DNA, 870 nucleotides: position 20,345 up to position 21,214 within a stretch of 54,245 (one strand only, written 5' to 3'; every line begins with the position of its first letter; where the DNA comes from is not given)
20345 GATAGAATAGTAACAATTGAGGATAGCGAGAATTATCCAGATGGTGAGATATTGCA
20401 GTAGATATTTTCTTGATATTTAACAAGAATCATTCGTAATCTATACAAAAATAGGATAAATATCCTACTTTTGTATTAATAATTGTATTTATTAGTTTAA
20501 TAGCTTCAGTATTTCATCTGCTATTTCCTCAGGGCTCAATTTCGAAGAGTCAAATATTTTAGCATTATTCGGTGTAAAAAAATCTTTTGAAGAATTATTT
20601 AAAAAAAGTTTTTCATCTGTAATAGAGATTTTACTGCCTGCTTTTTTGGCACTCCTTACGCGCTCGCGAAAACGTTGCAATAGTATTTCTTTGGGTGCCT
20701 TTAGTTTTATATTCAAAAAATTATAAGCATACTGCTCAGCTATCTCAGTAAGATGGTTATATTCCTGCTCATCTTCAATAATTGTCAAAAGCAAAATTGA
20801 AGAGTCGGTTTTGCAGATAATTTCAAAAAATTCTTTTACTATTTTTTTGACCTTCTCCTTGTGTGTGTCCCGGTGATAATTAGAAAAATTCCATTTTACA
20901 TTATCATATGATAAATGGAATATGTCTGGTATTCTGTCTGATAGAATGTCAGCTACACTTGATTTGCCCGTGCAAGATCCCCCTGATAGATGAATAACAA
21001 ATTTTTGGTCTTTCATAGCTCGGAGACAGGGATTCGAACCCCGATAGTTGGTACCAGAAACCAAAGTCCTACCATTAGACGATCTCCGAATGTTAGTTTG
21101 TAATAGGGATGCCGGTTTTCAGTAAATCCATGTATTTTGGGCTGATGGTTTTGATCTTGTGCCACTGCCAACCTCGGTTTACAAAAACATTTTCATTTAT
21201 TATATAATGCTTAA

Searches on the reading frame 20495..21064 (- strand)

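Call 76: search_protein_families(library=pfam, max_evalue=0.001, proteins=[window:20495-21064:-])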
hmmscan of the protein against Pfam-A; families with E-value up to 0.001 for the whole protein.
window:20495-21064:- (190 aa): 2 families
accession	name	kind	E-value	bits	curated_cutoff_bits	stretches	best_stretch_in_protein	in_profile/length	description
PF13238.12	AAA_18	-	4.7e-07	30.7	29.4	1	24-144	1-120/128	AAA domain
PF13671.12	AAA_33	-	4.5e-06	27.5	27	1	23-140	1-123/143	AAA domain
